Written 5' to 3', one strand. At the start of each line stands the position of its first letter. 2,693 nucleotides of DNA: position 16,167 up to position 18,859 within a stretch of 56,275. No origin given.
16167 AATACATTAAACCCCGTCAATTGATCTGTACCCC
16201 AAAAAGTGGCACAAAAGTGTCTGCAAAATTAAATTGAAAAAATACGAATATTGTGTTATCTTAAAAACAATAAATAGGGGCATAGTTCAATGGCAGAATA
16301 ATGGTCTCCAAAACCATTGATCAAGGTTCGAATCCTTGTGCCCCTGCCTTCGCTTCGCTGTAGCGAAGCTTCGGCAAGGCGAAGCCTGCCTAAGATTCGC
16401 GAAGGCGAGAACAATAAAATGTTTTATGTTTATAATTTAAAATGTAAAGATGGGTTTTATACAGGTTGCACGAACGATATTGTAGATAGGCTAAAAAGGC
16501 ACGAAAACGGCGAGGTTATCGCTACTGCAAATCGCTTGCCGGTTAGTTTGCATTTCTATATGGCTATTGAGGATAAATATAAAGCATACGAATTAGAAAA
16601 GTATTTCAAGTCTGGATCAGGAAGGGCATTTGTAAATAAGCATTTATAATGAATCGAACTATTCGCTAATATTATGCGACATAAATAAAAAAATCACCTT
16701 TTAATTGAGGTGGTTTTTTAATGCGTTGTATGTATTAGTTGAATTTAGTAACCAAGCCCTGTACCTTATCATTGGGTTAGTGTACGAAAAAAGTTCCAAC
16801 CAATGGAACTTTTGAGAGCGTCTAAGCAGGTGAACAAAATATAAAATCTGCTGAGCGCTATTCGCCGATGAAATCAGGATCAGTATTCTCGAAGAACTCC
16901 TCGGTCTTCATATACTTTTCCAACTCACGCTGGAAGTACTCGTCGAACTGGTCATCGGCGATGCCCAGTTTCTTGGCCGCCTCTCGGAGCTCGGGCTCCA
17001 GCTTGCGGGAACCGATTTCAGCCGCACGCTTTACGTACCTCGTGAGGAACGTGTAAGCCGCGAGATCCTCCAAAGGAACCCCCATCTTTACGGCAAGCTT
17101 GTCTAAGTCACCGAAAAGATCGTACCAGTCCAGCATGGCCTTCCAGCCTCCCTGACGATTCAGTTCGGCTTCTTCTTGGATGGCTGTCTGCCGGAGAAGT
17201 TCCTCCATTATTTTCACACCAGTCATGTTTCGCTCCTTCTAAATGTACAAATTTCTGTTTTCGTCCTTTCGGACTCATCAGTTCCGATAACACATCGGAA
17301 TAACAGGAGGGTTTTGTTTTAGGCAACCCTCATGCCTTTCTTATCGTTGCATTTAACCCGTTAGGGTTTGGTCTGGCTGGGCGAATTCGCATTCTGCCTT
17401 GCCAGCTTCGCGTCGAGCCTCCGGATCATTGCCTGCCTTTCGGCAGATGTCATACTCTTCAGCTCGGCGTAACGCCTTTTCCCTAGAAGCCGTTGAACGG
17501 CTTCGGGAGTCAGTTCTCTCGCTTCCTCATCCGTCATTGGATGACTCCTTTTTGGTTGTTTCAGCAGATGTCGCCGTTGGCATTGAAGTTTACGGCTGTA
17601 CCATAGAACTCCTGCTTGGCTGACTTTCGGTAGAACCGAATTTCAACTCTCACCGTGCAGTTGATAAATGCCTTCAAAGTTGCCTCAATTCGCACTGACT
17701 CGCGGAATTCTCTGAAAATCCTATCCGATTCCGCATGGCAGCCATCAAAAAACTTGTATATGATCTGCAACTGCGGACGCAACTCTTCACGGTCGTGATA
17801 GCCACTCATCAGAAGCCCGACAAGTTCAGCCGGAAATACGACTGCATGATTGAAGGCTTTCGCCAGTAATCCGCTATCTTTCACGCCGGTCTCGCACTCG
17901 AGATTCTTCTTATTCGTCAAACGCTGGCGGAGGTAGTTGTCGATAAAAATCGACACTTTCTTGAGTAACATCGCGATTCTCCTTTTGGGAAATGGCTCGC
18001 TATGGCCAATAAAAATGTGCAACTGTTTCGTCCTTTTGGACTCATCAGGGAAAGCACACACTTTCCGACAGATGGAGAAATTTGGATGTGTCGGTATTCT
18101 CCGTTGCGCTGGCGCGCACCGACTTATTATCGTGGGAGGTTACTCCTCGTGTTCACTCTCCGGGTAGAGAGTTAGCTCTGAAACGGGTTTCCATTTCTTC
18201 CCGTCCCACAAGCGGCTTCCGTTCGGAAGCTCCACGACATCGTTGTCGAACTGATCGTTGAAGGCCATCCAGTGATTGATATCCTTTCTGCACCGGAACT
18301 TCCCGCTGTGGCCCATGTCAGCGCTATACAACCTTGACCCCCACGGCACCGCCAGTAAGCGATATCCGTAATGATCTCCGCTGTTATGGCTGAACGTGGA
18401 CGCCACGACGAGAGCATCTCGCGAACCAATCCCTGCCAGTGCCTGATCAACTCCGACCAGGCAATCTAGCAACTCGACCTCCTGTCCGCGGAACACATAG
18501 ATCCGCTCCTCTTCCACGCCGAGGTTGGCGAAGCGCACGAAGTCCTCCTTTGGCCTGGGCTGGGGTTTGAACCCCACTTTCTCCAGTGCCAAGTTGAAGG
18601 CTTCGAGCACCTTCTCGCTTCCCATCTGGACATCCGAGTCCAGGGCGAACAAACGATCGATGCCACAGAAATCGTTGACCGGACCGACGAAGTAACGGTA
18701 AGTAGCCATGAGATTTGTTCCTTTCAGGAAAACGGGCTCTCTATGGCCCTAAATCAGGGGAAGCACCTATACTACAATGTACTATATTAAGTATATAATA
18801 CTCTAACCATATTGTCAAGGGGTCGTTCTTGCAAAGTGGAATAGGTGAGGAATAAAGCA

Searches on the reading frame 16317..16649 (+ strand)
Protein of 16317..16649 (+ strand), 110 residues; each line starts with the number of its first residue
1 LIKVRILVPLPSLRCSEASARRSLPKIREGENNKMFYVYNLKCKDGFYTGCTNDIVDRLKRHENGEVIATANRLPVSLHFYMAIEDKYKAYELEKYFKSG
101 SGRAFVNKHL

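Call 10: search_protein_families(library=pfam, proteins=[window:16317-16649:+], max_evalue=1)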
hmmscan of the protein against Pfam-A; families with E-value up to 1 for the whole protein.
window:16317-16649:+ (110 aa): 2 families
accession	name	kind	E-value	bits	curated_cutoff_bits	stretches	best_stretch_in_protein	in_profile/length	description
PF01541.30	GIY-YIG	-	4e-10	40.3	22.6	1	35-101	1-72/78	GIY-YIG catalytic domain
PF22141.1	Thiaminase-1_dom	-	0.13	12.8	27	1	85-106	100-122/146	Thiaminase-1 domain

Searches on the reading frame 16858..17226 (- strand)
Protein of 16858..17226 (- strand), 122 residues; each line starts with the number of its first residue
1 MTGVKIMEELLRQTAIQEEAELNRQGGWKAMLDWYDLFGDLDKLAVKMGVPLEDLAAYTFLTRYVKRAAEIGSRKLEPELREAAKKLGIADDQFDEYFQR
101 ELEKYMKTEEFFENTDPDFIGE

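Call 10: search_protein_families(library=pfam, proteins=[window:16858-17226:-], max_evalue=1)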
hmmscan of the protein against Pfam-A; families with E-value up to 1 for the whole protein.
window:16858-17226:- (122 aa): 1 family
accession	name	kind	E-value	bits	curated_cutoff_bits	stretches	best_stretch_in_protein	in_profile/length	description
PF18488.6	WYL_3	-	0.034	15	25.3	1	84-111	22-50/63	WYL domain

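Call 11: search_protein_families(library=phrogs, proteins=[window:16858-17226:-], max_evalue=1)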
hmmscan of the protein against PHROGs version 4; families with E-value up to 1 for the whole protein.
window:16858-17226:- (122 aa): 1 family
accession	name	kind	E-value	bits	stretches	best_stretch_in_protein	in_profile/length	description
phrog_668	-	DNA, RNA and nucleotide metabolism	0.22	12.2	1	64-106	50-94/181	HTH DNA binding protein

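Call 14: find_related_loci(query=window:16858-17226:-, collection=genome_contigs, flank=4000)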
Query window:16858-17226:- (122 aa) in genome_contigs; peptide patterns used: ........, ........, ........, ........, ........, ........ (x = any residue, [..] = any of these).
156 stretches matched a pattern, but none encodes a relative of the query by tblastn (E <= 1e-3).

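Call 15: find_related_loci(query=window:16858-17226:-, collection=viral_contigs, flank=4000)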
Query window:16858-17226:- (122 aa) in viral_contigs; peptide patterns used: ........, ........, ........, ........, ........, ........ (x = any residue, [..] = any of these).
23 stretches matched a pattern, but none encodes a relative of the query by tblastn (E <= 1e-3).

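Call 16: find_homologous_proteins(query=window:16858-17226:-, max_evalue=0.01)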
Query window:16858-17226:- (122 aa): 2 proteins with E <= 0.01 among 11 candidates.
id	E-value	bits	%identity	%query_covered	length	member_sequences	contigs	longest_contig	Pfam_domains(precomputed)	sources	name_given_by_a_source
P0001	2.0e-69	249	100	95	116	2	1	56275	-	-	-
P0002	9.2e-66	237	90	100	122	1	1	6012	-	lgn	-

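Call 18: find_encoding_contigs(protein=P0002, flank=6000)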
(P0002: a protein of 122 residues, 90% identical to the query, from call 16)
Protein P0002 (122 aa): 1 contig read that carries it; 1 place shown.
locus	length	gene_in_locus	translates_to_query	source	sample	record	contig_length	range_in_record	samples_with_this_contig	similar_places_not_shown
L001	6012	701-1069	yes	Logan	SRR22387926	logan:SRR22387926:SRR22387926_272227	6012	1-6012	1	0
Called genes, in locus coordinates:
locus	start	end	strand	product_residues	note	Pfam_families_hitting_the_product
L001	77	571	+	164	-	-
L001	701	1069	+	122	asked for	-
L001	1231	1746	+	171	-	-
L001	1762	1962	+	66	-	-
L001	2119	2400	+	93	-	-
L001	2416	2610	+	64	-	-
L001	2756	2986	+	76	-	-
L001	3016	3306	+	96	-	-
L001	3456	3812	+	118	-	-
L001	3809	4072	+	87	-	-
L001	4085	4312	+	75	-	-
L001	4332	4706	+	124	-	PF13560:HTH_31, PF01381:HTH_3 (weak)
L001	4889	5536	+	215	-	-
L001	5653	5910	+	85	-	PF18903:DUF5659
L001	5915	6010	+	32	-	?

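Call 55: search_protein_families(library=padloc, proteins=[window:16858-17226:-], max_evalue=1)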
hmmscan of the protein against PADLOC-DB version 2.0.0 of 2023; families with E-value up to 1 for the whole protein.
window:16858-17226:- (122 aa): 0 families

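Call 56: search_protein_families(library=ncbifam, proteins=[window:16858-17226:-], max_evalue=1)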
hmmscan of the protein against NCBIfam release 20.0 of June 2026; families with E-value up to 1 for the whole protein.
window:16858-17226:- (122 aa): 1 family
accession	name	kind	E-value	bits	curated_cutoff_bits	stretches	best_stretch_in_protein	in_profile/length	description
NF011287.0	PRK14698.1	equivalog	0.15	10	1238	1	31-100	952-1014/1017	V-type ATP synthase subunit A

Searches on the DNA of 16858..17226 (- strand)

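Call 19: search_rna_families(source=L001, threshold=evalue, max_evalue=10, show_alignments=0)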
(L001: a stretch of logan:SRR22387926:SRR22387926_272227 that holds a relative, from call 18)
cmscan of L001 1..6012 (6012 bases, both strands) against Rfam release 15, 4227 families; matches with E-value up to 10: 9.
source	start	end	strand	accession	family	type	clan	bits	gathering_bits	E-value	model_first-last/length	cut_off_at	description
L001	5538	5662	-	RF02378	SurC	Gene; sRNA;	-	21.8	80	0.75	1-161/161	no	SurC sRNA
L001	5702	5852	+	RF02157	NPPA-AS1_2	Gene; lncRNA;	-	21.7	60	4.4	1-150/150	no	NPPA antisense RNA 1 conserved region 2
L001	640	681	+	RF00163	Hammerhead_1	Gene; ribozyme;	CL00010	20.4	34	0.32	1-45/45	no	Hammerhead ribozyme (type I)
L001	1977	2133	-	RF02706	TeloSII_ncR30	Gene; sRNA;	-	19.4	86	0.4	1-226/226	no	TeloSII non coding RNA 30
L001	2675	2724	+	RF03933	MIR6445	Gene; miRNA;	-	18.3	100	8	1-117/117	no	MIR6445 microRNA precursor family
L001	3699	3763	-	RF03290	mir-9428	Gene; miRNA;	-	18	81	5.9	1-68/68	no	mir-9428 microRNA precursor family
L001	3263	3382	+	RF00558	L20_leader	Cis-reg; leader;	-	17.4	58.7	9.4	1-127/127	no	Ribosomal protein L20 leader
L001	2022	2076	-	RF01125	sR4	Gene; snRNA; snoRNA; CD-box;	-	15.7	50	4.9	1-56/56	no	Small nucleolar RNA sR4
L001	5838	5914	+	RF02901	AaHKsRNA41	Gene; sRNA;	-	15.3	97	5.1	1-187/187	no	Aggregatibacter sRNA 41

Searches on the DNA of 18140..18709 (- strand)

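Call 37: search_rna_families(sources=[L063, L064, L067, L068, L069], threshold=evalue, max_evalue=5, show_alignments=4)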
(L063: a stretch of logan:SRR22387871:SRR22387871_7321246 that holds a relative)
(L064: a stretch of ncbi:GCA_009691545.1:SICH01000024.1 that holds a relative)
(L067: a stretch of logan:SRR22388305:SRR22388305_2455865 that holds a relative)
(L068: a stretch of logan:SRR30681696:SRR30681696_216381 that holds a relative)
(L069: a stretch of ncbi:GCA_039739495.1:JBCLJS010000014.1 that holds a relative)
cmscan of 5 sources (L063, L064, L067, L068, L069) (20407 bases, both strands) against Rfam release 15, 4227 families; matches with E-value up to 5: 11.
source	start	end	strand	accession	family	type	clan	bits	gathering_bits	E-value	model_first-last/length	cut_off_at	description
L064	6374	6432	+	RF04107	mir-5391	Gene; miRNA;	-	27.9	99.3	0.032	1-68/68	no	mir-5391 microRNA precursor family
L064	6359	6442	-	RF00834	mir-268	Gene; miRNA;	-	26.8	47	0.33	1-89/89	no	mir-268 microRNA precursor family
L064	5531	5617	+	RF02031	tpke11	Gene; sRNA;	-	24.7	43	0.19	1-77/77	no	tpke11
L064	6379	6427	+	RF03629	mir-641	Gene; miRNA;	-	24.7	100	0.85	1-98/98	no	mir-641 microRNA precursor family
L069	1167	1248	+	RF00526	snoMe28S-U3344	Gene; snRNA; snoRNA; CD-box;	-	23.8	50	4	1-83/83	no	Small nucleolar RNA Me28S-U3344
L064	6378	6428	-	RF04156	MIR2670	Gene; miRNA;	-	23.2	117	0.39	1-200/200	no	MIR2670 microRNA precursor family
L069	1030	1130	+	RF00378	Qrr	Gene; sRNA;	-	23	50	2.6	1-108/108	no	Qrr RNA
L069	4717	4754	-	RF03394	mir-2574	Gene; miRNA;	-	22.8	90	1.1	16-54/68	no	mir-2574 microRNA precursor family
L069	4863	4902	-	RF04210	MIR8643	Gene; miRNA;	-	21.7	135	2.6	1-150/150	no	MIR8643 microRNA precursor family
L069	4717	4754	+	RF03394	mir-2574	Gene; miRNA;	-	21.6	90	2.5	16-54/68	no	mir-2574 microRNA precursor family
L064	3294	3370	-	RF00656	mir-205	Gene; miRNA;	-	18.9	55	3.1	1-75/75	no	mir-205 microRNA precursor family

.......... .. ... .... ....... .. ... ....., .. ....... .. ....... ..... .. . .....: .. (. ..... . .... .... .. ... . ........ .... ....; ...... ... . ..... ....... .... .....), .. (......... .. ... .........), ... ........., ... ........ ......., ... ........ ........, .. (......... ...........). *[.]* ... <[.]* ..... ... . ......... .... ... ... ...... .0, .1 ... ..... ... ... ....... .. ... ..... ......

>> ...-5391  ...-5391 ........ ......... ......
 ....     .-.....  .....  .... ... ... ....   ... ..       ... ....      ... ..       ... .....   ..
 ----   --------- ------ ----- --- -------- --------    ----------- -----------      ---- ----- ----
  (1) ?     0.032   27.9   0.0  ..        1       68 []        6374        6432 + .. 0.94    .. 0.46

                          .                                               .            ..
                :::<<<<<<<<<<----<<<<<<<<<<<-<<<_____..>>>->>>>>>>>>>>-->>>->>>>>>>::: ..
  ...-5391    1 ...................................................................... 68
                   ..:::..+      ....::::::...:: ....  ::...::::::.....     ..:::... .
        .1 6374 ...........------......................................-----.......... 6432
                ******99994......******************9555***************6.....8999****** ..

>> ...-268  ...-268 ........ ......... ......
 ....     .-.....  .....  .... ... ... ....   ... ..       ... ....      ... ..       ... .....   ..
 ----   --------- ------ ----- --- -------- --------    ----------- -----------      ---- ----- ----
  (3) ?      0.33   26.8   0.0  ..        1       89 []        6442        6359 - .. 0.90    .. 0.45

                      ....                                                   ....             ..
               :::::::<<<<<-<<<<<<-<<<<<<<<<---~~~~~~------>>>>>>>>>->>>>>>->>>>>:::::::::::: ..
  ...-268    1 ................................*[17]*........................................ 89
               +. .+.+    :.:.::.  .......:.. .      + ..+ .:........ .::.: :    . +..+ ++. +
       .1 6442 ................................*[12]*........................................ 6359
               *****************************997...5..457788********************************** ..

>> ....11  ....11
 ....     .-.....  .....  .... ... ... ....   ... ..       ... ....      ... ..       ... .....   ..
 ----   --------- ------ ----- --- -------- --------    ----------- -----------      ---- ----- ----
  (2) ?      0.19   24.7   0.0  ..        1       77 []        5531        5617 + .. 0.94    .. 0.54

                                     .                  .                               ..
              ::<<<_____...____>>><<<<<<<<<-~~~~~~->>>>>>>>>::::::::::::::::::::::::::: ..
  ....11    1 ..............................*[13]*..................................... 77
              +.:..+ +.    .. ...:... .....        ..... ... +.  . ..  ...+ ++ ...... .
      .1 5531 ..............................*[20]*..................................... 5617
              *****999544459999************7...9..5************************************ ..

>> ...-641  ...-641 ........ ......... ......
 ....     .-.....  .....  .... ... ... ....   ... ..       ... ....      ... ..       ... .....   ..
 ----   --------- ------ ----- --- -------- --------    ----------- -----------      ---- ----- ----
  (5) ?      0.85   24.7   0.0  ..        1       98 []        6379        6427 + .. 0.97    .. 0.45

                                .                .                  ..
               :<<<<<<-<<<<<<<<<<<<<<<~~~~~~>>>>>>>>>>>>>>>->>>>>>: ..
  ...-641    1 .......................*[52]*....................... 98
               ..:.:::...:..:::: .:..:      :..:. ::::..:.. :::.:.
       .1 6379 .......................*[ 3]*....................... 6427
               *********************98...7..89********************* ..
